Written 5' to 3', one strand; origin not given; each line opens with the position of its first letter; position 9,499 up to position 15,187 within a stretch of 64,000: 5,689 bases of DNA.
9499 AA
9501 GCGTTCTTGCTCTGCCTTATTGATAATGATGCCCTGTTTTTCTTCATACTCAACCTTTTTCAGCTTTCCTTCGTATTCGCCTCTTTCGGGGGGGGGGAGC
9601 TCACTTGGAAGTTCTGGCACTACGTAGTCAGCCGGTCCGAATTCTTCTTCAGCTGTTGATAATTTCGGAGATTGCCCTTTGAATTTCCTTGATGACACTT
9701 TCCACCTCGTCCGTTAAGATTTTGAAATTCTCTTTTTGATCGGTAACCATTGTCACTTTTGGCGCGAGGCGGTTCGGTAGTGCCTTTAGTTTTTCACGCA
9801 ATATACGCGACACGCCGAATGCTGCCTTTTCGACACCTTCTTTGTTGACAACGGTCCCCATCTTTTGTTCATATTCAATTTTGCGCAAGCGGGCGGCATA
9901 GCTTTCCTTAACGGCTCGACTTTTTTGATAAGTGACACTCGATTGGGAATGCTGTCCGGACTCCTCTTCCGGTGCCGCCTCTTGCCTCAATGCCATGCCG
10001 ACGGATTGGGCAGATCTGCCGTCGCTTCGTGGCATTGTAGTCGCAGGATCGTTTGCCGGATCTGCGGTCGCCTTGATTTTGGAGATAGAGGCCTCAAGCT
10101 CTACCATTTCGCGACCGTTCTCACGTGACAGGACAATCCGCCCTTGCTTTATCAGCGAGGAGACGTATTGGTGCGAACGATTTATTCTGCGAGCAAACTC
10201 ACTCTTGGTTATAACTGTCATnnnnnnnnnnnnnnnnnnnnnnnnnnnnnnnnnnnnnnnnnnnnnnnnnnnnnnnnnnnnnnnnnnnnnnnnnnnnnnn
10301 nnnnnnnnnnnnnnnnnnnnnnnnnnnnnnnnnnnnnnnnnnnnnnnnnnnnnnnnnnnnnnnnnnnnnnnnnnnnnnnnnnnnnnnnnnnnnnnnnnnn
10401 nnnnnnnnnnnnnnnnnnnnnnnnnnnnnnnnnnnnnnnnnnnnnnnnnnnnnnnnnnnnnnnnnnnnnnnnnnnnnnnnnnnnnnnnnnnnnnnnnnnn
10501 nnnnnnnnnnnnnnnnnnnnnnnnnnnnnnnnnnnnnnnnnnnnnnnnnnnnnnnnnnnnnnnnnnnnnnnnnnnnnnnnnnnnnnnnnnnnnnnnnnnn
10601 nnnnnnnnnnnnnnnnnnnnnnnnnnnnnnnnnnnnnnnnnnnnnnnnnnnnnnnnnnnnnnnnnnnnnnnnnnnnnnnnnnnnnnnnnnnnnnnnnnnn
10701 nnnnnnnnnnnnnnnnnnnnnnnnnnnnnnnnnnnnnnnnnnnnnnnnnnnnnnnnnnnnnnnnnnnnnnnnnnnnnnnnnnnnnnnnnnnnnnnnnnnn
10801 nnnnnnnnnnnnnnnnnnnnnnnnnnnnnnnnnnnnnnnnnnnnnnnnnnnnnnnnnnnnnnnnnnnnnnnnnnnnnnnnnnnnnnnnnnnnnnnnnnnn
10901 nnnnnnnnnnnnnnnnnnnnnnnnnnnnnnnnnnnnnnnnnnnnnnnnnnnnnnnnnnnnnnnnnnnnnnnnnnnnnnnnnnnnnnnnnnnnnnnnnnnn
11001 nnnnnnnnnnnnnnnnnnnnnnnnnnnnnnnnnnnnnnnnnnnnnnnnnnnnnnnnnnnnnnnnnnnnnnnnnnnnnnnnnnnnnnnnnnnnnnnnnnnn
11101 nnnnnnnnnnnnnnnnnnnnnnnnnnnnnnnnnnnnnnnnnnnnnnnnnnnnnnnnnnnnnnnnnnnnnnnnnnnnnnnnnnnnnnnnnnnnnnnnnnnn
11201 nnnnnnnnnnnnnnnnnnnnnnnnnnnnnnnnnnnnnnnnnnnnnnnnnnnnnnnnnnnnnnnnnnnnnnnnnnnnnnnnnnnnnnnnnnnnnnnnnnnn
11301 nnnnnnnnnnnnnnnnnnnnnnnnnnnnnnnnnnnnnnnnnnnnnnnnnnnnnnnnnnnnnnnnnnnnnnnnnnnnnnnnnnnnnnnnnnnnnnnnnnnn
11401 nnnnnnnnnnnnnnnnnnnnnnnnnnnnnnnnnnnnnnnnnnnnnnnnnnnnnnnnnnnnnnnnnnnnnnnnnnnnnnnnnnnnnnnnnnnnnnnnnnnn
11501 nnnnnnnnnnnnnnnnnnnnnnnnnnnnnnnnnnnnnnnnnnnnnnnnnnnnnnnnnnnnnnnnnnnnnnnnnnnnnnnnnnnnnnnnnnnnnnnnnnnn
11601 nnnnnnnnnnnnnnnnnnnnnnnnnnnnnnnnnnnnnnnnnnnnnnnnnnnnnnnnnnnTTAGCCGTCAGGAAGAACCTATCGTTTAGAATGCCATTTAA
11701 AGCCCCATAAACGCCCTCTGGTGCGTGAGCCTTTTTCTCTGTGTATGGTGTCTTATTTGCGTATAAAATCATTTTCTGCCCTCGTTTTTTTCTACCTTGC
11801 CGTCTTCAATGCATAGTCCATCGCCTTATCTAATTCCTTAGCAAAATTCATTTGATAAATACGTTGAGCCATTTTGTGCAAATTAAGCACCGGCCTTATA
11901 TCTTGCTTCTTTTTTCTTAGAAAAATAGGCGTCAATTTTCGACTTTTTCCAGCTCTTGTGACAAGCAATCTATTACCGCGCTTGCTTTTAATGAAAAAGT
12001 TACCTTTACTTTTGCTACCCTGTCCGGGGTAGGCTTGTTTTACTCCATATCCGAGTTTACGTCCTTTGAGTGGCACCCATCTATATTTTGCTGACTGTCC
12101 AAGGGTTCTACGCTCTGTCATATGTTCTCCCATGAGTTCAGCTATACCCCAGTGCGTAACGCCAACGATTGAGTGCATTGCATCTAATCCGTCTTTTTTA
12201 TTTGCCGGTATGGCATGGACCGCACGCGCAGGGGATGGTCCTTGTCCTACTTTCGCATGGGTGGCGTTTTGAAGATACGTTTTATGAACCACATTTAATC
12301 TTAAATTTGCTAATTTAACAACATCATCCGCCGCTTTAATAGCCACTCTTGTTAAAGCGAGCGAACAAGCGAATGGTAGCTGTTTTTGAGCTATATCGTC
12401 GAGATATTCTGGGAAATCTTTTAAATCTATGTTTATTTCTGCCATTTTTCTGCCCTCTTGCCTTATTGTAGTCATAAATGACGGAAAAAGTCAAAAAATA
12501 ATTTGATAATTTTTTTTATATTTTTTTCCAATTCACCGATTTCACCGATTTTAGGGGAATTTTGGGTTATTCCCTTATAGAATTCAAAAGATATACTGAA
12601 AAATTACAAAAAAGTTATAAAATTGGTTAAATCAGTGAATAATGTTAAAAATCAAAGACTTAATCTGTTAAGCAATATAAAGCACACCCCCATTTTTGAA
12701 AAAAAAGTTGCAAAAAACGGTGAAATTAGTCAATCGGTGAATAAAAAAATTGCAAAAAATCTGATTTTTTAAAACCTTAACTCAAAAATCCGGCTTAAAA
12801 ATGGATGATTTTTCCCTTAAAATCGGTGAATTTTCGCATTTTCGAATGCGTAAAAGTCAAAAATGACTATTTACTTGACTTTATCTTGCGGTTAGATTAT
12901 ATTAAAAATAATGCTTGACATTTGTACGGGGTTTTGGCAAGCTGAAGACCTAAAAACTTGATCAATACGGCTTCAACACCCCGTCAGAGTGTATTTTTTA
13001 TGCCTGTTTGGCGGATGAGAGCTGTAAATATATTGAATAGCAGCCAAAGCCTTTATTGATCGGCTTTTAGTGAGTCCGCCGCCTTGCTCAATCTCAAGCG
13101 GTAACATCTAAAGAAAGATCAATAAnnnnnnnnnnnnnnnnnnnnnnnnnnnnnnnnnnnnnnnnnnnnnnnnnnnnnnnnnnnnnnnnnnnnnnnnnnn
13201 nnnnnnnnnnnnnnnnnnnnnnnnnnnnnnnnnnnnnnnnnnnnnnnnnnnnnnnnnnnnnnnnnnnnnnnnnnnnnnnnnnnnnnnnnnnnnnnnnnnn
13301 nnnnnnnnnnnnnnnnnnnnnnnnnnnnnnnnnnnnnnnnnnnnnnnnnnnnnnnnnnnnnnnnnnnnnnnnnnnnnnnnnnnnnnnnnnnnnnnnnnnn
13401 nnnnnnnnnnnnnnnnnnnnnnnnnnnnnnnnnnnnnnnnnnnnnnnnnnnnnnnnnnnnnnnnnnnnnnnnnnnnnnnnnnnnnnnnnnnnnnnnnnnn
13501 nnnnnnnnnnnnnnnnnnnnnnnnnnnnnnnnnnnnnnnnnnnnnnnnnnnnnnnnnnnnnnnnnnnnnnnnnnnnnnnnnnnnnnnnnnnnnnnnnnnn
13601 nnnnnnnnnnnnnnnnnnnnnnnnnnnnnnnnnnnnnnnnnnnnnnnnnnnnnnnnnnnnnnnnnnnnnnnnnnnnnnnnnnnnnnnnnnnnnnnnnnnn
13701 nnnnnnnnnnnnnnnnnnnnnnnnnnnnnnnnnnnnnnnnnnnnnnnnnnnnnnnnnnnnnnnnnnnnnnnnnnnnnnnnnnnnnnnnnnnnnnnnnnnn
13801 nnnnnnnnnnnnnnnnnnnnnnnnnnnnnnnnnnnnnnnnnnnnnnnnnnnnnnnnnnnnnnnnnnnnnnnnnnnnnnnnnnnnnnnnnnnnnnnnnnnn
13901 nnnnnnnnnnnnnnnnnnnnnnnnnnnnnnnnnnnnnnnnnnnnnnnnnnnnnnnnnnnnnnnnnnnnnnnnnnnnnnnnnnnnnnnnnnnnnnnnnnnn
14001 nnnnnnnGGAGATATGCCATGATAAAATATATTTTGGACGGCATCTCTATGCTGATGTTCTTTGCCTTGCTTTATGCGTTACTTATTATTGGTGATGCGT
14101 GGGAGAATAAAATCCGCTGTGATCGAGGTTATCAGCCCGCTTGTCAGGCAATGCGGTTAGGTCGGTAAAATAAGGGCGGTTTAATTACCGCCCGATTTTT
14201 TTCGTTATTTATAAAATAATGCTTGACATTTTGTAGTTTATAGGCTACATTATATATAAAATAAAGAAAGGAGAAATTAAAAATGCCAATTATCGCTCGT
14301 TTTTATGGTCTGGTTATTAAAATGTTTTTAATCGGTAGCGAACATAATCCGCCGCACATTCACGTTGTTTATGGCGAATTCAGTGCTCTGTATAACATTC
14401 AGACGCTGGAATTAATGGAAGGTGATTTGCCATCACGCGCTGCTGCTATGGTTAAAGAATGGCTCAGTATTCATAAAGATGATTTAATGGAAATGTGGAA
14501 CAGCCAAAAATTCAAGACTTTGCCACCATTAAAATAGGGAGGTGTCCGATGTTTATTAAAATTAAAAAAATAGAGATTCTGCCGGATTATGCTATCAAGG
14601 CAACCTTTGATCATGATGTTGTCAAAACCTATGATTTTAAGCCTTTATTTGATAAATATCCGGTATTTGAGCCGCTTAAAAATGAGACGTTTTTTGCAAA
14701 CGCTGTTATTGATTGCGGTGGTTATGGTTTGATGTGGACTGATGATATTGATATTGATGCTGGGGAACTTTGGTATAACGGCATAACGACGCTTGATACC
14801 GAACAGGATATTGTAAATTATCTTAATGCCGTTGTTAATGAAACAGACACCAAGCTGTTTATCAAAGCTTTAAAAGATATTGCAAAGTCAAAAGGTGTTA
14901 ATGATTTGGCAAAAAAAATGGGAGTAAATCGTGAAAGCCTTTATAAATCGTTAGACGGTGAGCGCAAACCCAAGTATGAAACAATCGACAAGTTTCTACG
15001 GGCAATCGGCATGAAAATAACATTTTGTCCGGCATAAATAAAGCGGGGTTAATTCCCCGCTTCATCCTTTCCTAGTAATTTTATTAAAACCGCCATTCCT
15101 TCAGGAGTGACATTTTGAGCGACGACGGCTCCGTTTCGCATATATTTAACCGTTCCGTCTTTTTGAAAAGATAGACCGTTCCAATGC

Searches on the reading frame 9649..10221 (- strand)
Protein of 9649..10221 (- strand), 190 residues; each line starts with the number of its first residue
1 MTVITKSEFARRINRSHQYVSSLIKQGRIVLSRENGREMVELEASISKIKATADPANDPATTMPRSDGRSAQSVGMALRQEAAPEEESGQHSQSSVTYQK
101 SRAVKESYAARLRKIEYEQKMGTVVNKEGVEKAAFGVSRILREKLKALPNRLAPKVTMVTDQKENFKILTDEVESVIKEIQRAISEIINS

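Call 8: search_protein_families(library=pfam, proteins=[window:9649-10221:-], max_evalue=0.01)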
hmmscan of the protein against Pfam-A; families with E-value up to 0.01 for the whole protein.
window:9649-10221:- (190 aa): 1 family
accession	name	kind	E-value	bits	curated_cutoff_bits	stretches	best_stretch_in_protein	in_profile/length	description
PF07278.17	DUF1441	-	0.0043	17.4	35.1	1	105-176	69-140/147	Protein of unknown function (DUF1441)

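Call 26: search_protein_families(library=phrogs, proteins=[window:9649-10221:-], max_evalue=0.001)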
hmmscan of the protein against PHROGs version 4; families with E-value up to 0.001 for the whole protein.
window:9649-10221:- (190 aa): 2 families
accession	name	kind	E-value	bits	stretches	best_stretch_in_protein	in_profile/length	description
phrog_57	-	head and packaging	1.8e-25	90.9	1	1-183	10-172/199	terminase small subunit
phrog_141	-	head and packaging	1.2e-05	25.8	1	96-177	76-157/183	terminase small subunit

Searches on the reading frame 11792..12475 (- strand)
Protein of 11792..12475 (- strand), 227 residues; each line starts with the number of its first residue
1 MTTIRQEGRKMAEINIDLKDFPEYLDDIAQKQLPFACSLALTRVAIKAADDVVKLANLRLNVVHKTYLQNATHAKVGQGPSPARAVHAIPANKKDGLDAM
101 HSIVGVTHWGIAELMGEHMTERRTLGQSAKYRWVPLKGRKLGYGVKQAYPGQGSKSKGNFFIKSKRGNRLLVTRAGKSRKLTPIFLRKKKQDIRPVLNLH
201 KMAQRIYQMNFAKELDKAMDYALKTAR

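Call 8: search_protein_families(library=pfam, proteins=[window:11792-12475:-], max_evalue=0.01)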
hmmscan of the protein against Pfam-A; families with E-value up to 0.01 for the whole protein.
window:11792-12475:- (227 aa): 0 families

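Call 26: search_protein_families(library=phrogs, proteins=[window:11792-12475:-], max_evalue=0.001)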
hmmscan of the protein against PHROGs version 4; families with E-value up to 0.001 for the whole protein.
window:11792-12475:- (227 aa): 1 family
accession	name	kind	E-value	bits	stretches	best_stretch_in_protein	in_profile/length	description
phrog_1924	-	tail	2.5e-17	64.5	2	153-227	161-237/237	minor tail protein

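Call 32: find_related_loci(query=window:11792-12421:-, collection=viral_contigs, flank=10000)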
Query window:11792-12421:- (209 aa) in viral_contigs; peptide patterns used: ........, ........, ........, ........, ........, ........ (x = any residue, [..] = any of these).
9 stretches matched a pattern, but none encodes a relative of the query by tblastn (E <= 1e-3).
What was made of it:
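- Tried and rejected: No relatives found (call 32).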

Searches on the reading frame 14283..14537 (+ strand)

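Call 26: search_protein_families(library=phrogs, proteins=[window:14283-14537:+], max_evalue=0.001)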
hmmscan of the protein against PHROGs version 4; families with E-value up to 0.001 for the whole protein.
window:14283-14537:+ (84 aa): 1 family
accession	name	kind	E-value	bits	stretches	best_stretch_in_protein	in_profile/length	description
phrog_14333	-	unknown function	2.6e-31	109.1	1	1-84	1-86/86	-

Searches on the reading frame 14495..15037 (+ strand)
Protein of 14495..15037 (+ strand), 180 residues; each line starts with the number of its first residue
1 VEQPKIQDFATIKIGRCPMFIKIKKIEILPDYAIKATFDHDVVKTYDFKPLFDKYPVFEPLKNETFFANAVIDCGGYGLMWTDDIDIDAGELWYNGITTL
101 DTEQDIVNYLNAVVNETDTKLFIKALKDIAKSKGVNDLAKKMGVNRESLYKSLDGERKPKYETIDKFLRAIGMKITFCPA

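Call 9: search_protein_families(library=pfam, proteins=[window:14495-15037:+], max_evalue=0.01)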
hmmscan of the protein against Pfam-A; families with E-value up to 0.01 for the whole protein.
window:14495-15037:+ (180 aa): 3 families
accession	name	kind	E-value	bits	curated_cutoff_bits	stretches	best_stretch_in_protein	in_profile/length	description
PF21716.3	dnstrm_HI1420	-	1.3e-24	86.3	27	1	98-177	9-88/90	Probable addiction module antidote protein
PF10387.14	DUF2442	-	6.2e-10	39.6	23.9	1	23-96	1-70/72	Protein of unknown function (DUF2442)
PF01381.28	HTH_3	-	0.0021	18.5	23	1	136-176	11-53/55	Helix-turn-helix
